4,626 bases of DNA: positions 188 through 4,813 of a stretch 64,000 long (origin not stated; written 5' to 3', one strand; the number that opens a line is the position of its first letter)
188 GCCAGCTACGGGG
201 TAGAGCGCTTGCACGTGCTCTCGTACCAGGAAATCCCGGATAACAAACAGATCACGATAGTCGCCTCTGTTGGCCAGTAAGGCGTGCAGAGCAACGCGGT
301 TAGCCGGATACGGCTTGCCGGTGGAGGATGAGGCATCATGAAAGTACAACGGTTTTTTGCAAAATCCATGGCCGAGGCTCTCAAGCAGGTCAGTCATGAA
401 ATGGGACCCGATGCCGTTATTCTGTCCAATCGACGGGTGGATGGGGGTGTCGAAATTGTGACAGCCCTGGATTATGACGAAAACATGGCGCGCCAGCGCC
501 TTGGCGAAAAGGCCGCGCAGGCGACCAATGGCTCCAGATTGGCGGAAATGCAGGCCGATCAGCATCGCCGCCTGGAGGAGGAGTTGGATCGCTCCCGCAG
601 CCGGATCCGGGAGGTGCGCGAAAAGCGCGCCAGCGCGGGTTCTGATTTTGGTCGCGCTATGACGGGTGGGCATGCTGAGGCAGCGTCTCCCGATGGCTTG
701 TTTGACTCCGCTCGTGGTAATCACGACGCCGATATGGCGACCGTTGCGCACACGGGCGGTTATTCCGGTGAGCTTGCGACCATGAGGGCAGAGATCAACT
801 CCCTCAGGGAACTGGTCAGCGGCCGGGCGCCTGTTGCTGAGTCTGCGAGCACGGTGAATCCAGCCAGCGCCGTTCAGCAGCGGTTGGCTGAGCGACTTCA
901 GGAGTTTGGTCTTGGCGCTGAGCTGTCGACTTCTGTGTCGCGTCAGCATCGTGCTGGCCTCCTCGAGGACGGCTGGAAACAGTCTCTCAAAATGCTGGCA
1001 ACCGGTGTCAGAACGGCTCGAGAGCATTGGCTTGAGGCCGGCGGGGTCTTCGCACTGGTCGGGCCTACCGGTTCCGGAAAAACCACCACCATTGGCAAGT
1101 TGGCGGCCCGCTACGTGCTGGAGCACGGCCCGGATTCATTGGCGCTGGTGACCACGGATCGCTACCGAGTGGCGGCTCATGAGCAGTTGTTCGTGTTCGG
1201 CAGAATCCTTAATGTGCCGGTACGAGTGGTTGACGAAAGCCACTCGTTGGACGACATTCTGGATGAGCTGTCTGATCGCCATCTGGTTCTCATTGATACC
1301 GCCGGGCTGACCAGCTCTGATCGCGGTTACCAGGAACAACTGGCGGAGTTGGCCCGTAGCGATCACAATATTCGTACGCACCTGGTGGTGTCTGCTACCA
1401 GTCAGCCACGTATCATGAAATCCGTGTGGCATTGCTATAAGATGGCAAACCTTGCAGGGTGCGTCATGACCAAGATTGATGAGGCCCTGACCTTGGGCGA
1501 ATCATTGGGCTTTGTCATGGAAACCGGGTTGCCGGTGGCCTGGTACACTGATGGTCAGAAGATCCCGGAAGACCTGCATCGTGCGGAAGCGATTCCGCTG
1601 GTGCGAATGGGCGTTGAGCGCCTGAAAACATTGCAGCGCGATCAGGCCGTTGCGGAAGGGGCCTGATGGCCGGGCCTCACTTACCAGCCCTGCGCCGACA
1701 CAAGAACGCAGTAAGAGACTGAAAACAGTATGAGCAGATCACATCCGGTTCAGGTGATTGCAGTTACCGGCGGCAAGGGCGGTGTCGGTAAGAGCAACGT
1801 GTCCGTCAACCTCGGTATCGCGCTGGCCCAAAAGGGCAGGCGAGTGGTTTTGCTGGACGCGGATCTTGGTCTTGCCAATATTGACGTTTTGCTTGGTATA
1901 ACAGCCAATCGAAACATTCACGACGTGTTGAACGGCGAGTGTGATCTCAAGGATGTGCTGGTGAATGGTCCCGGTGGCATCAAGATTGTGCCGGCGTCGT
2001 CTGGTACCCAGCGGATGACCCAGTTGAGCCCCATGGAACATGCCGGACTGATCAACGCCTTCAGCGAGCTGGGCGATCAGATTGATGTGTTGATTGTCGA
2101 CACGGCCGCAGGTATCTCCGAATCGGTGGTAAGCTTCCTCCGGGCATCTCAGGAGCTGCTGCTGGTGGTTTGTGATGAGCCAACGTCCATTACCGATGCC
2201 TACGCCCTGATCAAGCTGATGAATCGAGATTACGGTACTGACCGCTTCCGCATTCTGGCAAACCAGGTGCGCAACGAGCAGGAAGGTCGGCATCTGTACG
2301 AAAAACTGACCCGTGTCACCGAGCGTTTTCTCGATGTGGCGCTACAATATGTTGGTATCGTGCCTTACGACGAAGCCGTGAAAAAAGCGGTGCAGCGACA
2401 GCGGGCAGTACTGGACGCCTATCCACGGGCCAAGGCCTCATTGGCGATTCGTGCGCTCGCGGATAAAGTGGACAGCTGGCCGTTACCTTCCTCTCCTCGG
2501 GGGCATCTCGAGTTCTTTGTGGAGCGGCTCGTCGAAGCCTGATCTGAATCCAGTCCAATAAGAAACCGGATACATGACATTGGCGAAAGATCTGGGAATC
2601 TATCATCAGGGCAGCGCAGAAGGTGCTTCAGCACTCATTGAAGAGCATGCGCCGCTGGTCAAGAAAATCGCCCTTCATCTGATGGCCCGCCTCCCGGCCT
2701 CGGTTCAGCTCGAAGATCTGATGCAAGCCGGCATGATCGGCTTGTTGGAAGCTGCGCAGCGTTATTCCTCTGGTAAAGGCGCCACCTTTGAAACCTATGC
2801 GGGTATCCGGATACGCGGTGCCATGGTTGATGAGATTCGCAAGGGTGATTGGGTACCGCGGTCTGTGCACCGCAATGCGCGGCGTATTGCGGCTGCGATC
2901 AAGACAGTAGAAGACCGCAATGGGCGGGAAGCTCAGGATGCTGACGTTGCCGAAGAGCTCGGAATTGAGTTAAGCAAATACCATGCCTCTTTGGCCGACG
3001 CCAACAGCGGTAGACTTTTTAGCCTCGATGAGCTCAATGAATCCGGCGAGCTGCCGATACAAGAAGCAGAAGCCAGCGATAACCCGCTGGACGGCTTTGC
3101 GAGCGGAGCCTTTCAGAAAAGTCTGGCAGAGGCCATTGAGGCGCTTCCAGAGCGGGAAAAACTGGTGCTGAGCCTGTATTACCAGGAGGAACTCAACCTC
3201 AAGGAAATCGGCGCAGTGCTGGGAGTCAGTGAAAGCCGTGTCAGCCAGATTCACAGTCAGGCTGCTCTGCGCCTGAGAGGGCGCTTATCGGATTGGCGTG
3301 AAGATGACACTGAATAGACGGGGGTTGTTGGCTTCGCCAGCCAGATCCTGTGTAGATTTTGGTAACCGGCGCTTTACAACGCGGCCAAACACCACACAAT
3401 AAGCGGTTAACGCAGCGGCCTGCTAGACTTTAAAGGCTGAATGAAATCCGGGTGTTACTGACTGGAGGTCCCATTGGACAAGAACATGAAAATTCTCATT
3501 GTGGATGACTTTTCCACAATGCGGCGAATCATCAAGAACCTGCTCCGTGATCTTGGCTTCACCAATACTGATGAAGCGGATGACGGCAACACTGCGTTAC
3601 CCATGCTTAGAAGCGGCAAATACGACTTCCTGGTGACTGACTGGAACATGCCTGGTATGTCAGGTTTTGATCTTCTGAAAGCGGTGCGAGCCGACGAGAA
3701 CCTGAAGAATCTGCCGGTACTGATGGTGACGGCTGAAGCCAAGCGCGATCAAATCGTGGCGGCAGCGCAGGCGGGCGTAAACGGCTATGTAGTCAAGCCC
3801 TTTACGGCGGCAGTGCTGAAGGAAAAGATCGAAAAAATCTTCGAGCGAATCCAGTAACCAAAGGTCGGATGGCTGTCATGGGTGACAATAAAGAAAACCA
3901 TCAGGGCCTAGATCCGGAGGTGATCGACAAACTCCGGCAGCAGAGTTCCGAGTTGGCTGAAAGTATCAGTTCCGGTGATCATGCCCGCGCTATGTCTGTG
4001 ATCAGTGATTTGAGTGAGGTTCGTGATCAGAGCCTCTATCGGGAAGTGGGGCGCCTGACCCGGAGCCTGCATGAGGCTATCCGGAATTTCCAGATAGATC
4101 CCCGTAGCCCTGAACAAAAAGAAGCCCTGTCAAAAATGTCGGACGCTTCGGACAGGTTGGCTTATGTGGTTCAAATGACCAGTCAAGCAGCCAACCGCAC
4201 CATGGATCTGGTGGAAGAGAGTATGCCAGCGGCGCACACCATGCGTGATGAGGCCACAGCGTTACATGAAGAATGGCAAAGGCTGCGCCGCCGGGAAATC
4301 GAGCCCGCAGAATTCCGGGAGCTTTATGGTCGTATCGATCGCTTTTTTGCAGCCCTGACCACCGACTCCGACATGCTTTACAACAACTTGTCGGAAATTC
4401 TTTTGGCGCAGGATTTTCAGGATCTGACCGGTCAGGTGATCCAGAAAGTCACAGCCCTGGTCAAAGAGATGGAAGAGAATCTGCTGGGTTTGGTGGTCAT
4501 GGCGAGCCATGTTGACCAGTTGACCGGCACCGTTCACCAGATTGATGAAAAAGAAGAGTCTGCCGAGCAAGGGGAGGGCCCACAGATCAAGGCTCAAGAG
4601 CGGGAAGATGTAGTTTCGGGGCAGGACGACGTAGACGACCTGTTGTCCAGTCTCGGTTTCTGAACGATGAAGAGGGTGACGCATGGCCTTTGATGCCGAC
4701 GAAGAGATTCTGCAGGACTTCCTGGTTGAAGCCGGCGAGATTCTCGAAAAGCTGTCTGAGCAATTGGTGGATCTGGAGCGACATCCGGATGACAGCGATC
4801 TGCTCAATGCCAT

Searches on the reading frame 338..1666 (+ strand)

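Call 10: search_protein_families(library=pfam, proteins=[window:338-1666:+], max_evalue=0.001)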
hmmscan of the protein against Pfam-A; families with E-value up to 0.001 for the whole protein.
window:338-1666:+ (442 aa): 4 families
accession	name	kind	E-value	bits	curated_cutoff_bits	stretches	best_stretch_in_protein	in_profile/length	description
PF00448.28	SRP54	-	8.1e-36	124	22.7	1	237-422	3-191/196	SRP54-type protein, GTPase domain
PF01580.24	FtsK_SpoIIIE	-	2.7e-05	24.2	24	1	240-355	44-164/221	FtsK/SpoIIIE family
PF13401.12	AAA_22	-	5.9e-05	23.8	27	1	235-342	5-107/130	AAA domain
PF13604.12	AAA_30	-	0.00062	20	27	0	225-329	7-104/191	AAA domain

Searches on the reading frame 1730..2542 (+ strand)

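Call 10: search_protein_families(library=pfam, proteins=[window:1730-2542:+], max_evalue=0.001)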
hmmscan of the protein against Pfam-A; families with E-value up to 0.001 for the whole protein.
window:1730-2542:+ (270 aa): 7 families
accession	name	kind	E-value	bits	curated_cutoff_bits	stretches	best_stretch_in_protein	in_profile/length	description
PF01656.29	CbiA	-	1.1e-20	74.3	25.4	1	10-225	1-123/125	CobQ/CobB/MinD/ParA nucleotide binding domain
PF10609.15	ParA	-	7.2e-18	65.3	27.1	1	8-247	4-245/246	NUBPL iron-transfer P-loop NTPase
PF13614.12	AAA_31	-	6.5e-17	62.5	27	1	8-165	2-165/177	AAA domain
PF00142.24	Fer4_NifH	-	7.7e-12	45.7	25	1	11-257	4-254/271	4Fe-4S iron sulfur cluster binding proteins, NifH/frxC family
PF06564.18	CBP_BcsQ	-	5.4e-07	29.8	21.3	1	8-245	2-231/234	Cellulose biosynthesis protein BcsQ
PF09140.17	MipZ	-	1.3e-06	28.3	20.7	1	9-128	2-110/262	ATPase MipZ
PF02374.21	ArsA_ATPase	-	2.1e-06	27.6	24.3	1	12-45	5-38/305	Anion-transporting ATPase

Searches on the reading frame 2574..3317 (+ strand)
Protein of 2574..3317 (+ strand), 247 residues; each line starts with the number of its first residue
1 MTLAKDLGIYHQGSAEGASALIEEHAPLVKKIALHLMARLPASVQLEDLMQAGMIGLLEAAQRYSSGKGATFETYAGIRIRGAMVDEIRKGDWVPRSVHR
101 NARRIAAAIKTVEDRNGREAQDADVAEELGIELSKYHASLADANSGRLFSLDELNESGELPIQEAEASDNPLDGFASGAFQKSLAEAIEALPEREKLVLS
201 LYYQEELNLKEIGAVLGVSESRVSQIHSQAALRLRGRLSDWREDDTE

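Call 10: search_protein_families(library=pfam, proteins=[window:2574-3317:+], max_evalue=0.001)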
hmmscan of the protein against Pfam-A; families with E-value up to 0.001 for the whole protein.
window:2574-3317:+ (247 aa): 5 families
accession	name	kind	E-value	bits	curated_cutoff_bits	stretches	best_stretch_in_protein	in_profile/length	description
PF04545.22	Sigma70_r4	-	4.3e-18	65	24.1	1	187-235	1-49/50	Sigma-70, region 4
PF04542.20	Sigma70_r2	-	4.4e-18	65.3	24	1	21-93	1-70/71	Sigma-70 region 2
PF04539.22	Sigma70_r3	-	9.7e-10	38.9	25.3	1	102-157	3-58/78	Sigma-70 region 3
PF08281.18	Sigma70_r4_2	-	2.1e-09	37.3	25.7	1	183-231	3-51/54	Sigma-70, region 4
PF13384.12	HTH_23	-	0.00053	20.2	24.6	0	193-229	4-40/50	Homeodomain-like domain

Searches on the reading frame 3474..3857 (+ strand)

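Call 10: search_protein_families(library=pfam, proteins=[window:3474-3857:+], max_evalue=0.001)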
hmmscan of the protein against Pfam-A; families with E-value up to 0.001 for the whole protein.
window:3474-3857:+ (127 aa): 1 family
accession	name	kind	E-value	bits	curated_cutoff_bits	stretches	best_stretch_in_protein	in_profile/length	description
PF00072.30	Response_reg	-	7.4e-31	107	30.2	1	7-120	1-111/111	Response regulator receiver domain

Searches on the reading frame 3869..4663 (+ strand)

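Call 10: search_protein_families(library=pfam, proteins=[window:3869-4663:+], max_evalue=0.001)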
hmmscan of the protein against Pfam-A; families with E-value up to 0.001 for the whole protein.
window:3869-4663:+ (264 aa): 1 family
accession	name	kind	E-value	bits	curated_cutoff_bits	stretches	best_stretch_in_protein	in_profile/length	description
PF04344.18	CheZ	-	2.8e-74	249.8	30.7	1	55-264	2-203/203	Chemotaxis phosphatase, CheZ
